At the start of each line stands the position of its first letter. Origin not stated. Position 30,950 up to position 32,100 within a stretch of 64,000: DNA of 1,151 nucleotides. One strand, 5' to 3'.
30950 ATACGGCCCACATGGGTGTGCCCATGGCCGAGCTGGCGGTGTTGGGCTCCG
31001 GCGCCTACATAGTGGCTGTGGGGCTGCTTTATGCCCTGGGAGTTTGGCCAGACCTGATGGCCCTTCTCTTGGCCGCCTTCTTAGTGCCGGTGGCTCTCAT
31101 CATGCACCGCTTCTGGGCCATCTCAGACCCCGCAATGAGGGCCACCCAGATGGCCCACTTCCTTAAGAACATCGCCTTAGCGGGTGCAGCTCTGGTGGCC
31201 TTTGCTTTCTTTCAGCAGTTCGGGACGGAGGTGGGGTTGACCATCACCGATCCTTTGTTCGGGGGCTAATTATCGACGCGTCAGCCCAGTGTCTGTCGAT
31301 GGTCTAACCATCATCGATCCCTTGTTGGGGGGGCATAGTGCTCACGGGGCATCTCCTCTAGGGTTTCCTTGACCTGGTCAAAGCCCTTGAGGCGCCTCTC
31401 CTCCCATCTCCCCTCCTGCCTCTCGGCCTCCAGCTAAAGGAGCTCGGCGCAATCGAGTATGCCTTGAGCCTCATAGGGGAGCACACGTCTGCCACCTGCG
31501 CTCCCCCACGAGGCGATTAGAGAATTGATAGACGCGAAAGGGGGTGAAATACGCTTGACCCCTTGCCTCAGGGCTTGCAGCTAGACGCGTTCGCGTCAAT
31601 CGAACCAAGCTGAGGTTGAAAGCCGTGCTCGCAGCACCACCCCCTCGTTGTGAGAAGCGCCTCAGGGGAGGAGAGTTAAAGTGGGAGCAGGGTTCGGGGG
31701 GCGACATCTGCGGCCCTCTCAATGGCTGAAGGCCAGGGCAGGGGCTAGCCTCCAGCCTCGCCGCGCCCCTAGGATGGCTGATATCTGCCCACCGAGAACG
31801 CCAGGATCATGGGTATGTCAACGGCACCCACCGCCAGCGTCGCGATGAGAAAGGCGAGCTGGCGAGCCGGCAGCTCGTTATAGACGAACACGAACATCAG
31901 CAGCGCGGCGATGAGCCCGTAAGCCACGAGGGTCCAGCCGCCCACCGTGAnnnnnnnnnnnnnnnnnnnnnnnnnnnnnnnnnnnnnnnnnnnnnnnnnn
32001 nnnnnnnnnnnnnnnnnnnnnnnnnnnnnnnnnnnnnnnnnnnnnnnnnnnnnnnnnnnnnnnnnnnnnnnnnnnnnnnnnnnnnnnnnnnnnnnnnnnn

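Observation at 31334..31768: A 440-bp non-coding convergent spacer with repeated GACGCG palindromes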

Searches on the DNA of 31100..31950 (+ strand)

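Call 5: search_rna_families(source=window, start=31100, end=31950, threshold=evalue, max_evalue=10, show_alignments=3)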
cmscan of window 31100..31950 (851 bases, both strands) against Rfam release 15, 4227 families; matches with E-value up to 10: 4.
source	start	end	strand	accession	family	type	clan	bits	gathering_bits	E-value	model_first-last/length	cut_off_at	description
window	31666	31741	+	RF02040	HOTTIP_1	Gene; lncRNA;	-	18.2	50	0.26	1-57/57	no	HOXA transcript at the distal tip, conserved region 1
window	31679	31773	+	RF02455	Virus_CITE_1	Cis-reg;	-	17.5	80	1.3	1-93/93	no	Dianthovirus RNA2 cap-independent translation element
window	31354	31393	+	RF01790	htlv_FSE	Cis-reg; frameshift_element;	-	16.7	45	3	1-43/43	no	ribosomal frameshift site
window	31307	31438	-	RF02247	Six3os1_2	Gene; lncRNA;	-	15.6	80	2.4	1-217/217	no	Six3os1 conserved region 2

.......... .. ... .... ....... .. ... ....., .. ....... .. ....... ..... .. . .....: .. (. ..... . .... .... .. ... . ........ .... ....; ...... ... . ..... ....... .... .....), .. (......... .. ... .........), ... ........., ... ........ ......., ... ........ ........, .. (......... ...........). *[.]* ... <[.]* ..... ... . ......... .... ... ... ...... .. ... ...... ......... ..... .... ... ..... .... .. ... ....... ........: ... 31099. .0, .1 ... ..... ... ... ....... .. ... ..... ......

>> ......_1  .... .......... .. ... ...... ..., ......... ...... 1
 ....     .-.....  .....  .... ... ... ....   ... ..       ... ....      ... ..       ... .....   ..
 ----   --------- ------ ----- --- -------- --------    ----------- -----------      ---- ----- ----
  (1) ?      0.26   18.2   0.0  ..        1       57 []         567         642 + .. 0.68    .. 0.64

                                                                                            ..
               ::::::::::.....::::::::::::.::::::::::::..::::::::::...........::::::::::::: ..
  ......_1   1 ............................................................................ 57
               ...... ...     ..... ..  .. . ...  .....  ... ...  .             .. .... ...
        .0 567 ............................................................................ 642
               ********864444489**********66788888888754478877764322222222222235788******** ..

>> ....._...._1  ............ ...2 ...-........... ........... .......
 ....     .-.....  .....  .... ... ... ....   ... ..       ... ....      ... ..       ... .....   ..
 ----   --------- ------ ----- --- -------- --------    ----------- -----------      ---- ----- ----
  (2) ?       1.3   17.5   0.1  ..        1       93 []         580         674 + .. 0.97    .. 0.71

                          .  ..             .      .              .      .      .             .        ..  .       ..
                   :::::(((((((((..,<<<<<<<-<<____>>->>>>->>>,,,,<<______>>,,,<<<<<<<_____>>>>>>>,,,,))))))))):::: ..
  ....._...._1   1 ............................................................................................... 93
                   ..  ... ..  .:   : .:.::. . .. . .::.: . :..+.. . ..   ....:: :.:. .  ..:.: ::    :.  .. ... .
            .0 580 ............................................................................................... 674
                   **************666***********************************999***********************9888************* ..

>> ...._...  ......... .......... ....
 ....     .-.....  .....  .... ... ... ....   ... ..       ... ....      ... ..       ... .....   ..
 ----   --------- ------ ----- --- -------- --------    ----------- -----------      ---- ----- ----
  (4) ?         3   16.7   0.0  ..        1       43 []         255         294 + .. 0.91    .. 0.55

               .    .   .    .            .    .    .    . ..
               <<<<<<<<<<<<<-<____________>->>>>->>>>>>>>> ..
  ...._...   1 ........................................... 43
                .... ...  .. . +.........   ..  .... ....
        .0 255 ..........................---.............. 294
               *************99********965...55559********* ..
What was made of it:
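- On Any Rfam RNA family: The best sub-threshold hits are eukaryotic lncRNA or viral models at 15-18 bits against thresholds of 45-80 (call 5).
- No Rfam family matches even at E<=10 (call 5).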

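Call 53: search_dna_similar(query=window:31270-31768:+, collection=plasmids, mode=distant, max_evalue=0.01, max_rows=15)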
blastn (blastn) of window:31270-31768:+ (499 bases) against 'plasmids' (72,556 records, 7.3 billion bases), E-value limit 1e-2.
Records with a match: 24; places in all: 73; records where one place covers at least 80% of the query: 0.
Best place of each record, by identity: 60-80% 24.
By first word of the organism name: Thermus 23; Hydrogenophilus 1.
By predicted mobility (MOB-suite, as given by PLSDB): non-mobilizable 23; mobilizable 1.
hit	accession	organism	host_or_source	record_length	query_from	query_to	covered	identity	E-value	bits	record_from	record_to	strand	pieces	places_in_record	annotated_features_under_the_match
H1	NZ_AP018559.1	Hydrogenophilus thermoluteolus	-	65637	59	175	23%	73.5%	9e-10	73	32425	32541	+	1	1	none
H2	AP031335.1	Thermus thermophilus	-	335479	59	175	23%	72.7%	1e-8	68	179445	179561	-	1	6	hypothetical protein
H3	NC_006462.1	Thermus thermophilus HB8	-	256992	59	175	23%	71.8%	5e-7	64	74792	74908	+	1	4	IS256-like element ISTth4 family transposase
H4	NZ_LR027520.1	Thermus thermophilus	-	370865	59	175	23%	71.8%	5e-7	64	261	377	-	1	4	none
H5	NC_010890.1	Thermus sp. 4C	-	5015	59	175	23%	71.8%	5e-7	64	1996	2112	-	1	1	IS256-like element ISTth4 family transposase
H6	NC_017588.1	Thermus thermophilus JL-18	-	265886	59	175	23%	71.8%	5e-7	64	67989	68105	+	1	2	IS256-like element ISTth4 family transposase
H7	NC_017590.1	Thermus thermophilus JL-18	-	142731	59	175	23%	71.8%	5e-7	64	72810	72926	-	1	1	IS256 family transposase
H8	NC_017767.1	Thermus thermophilus HB8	-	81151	59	175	23%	71.8%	5e-7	64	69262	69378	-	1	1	IS256-like element ISTth4 family transposase | SDR family oxidoreductase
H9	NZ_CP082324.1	Thermus thermophilus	cell culture,cheese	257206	59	175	23%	71.8%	5e-7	64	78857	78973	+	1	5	IS256-like element ISTth4 family transposase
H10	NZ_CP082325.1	Thermus thermophilus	cell culture,cheese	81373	59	175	23%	71.8%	5e-7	64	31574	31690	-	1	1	IS256-like element ISTth4 family transposase | SDR family oxidoreductase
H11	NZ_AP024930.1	Thermus thermophilus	-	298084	59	175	23%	71.8%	5e-7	64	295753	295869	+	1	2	none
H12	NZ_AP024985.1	Thermus thermophilus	-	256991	59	175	23%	71.8%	5e-7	64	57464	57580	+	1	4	IS256-like element ISTth4 family transposase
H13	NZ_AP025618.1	Thermus thermophilus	-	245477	59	175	23%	71.8%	5e-7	64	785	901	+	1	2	none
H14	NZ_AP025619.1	Thermus thermophilus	-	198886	59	175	23%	71.8%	5e-7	64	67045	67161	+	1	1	none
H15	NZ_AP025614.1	Thermus thermophilus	-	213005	59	175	23%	71.8%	5e-7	64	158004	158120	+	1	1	none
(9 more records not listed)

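Call 54: get_annotated_region(hit=H3, flank=1800)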
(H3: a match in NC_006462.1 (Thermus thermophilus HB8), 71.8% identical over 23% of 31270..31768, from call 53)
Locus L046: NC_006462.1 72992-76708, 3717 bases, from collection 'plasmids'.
description: Thermus thermophilus HB8 plasmid pTT27, complete sequence
organism: Thermus thermophilus HB8 (NCBI taxid 300852)
taxonomy: Bacteria; Deinococcota; Deinococci; Thermales; Thermaceae; Thermus; Thermus thermophilus; Thermus thermophilus HB8
host: -; source: -; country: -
typing (MOB-suite, as given by PLSDB): non-mobilizable; replicon rep_cluster_1121
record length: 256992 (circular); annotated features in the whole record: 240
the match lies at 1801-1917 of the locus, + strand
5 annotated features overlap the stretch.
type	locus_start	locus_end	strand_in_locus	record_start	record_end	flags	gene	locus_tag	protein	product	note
CDS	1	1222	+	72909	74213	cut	-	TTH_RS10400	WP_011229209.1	sugar ABC transporter substrate-binding protein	-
CDS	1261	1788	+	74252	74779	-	-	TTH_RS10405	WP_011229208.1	sugar ABC transporter permease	-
CDS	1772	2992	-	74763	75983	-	-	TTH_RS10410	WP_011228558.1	IS256-like element ISTth4 family transposase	GO:0006313 - DNA transposition [Evidence IEA]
CDS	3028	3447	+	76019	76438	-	-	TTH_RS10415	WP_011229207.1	sugar ABC transporter permease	-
CDS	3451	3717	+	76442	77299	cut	-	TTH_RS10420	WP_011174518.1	carbohydrate ABC transporter permease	GO:0008643 - carbohydrate transport [Evidence IEA]; GO:0055085 - transmembrane transport [Evidence IEA]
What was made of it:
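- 31320..31445 (-): Pseudogene fragment: the C-terminal ~42 codons of an IS256/Mutator-family (ISTth4-like) transposase. It has an in-frame TAG at 31434-31436 where relatives have Tyr (TAC). There is no DDE domain and no recognisable terminal inverted repeat. It is 72-73% identical to ISTth4 in 24 plasmids, 23 of them Thermus (calls 53, 54).
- Closest known: ISTth4 of Thermus thermophilus. Same: The fragment 31328-31444 aligns at 72-73% DNA identity to the 3' end of annotated ISTth4 transposase genes (calls 53, 54).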

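Call 78: search_dna_similar(query=window:31445-31768:+, collection=phages, mode=distant, max_evalue=0.01, max_rows=5)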
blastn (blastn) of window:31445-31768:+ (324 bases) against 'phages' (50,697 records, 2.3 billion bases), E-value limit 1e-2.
No match.
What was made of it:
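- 31445..31707 (.): 263 nt of unassigned origin. It holds the hairpin, the AT-richer patch and two of the three GACGCG sites. No plasmid or phage DNA match (calls 53, 78).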

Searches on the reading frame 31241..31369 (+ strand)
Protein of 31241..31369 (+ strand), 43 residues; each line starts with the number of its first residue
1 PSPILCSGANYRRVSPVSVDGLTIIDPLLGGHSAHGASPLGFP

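Call 30: search_protein_families(library=pfam, max_evalue=10, proteins=[window:31241-31369:+])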
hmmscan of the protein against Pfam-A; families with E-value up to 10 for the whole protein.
seq(43 aa): 1 family
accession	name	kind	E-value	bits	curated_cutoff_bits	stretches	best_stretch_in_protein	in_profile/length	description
PF21290.4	UBA_BIRC2-3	-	0.11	13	27.2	1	2-23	28-49/53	BIRC2/3-like, UBA domain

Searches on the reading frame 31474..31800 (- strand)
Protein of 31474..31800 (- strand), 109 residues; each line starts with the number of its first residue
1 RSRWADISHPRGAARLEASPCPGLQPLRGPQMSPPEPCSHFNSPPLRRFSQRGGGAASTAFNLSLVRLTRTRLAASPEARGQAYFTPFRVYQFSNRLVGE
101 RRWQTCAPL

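Call 30: search_protein_families(library=pfam, max_evalue=10, proteins=[window:31474-31800:-])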
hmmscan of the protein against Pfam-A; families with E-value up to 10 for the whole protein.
seq(109 aa): 1 family
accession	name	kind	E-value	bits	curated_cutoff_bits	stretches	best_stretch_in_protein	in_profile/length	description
PF09112.15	N-glycanase_N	-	0.32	11.2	22.4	1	84-107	114-137/177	Peptide-N-glycosidase F, N terminal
